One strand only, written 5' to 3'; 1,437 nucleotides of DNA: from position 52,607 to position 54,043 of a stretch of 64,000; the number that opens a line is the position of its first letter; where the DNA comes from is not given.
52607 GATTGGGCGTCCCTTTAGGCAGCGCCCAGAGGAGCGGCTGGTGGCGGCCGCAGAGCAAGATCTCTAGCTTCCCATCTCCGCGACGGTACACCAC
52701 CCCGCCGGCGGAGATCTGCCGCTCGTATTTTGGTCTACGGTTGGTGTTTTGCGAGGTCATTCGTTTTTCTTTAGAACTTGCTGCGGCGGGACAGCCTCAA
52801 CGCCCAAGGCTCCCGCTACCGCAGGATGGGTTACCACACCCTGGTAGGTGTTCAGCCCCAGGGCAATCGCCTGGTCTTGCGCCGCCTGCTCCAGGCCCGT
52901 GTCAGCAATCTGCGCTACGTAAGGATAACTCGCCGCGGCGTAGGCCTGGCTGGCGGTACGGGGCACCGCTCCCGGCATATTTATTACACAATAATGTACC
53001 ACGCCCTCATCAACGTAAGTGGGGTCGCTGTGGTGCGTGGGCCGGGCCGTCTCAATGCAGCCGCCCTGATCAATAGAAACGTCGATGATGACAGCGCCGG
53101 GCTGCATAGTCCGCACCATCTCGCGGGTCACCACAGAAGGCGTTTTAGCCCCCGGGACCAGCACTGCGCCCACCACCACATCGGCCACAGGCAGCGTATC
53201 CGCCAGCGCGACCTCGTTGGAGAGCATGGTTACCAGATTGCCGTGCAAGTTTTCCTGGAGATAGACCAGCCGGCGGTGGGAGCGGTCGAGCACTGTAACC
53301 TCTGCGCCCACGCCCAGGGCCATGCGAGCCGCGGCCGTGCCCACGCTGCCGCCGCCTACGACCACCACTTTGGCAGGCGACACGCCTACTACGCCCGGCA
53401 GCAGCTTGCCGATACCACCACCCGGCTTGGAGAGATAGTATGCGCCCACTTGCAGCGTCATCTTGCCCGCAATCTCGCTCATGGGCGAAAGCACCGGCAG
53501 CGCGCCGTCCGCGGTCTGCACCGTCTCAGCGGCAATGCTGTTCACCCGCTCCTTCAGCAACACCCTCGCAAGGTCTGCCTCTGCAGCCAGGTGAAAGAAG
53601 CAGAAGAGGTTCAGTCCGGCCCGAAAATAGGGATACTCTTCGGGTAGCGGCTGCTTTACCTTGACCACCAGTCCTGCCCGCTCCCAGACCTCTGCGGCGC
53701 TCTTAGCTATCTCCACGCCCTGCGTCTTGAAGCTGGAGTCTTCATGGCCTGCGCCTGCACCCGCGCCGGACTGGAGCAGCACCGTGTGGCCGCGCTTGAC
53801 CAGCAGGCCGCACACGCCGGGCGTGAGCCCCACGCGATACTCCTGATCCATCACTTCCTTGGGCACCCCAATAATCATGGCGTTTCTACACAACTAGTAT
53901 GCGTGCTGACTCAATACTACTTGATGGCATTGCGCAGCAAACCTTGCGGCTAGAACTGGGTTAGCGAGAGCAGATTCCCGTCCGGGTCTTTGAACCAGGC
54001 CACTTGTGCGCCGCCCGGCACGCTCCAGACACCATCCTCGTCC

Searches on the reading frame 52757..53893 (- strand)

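Call 34: search_protein_families(library=pfam, proteins=[window:52757-53893:-], max_evalue=0.00001)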
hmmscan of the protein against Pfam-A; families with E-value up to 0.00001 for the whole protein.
window:52757-53893:- (378 aa): 4 families
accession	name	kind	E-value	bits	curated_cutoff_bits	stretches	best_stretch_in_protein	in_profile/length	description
PF01262.27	AlaDh_PNT_C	-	1.3e-75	254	23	1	147-356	2-213/214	Alanine dehydrogenase/PNT, C-terminal domain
PF05222.21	AlaDh_PNT_N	-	1.1e-40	139.4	30.4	1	9-142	1-136/136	Alanine dehydrogenase/PNT, N-terminal domain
PF02826.25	2-Hacid_dh_C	-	3.4e-08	33.5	25.1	1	171-273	34-127/178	D-isomer specific 2-hydroxyacid dehydrogenase, NAD binding domain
PF01488.26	Shikimate_DH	-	1e-06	29.3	24.3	1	172-273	11-112/138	Shikimate / quinate 5-dehydrogenase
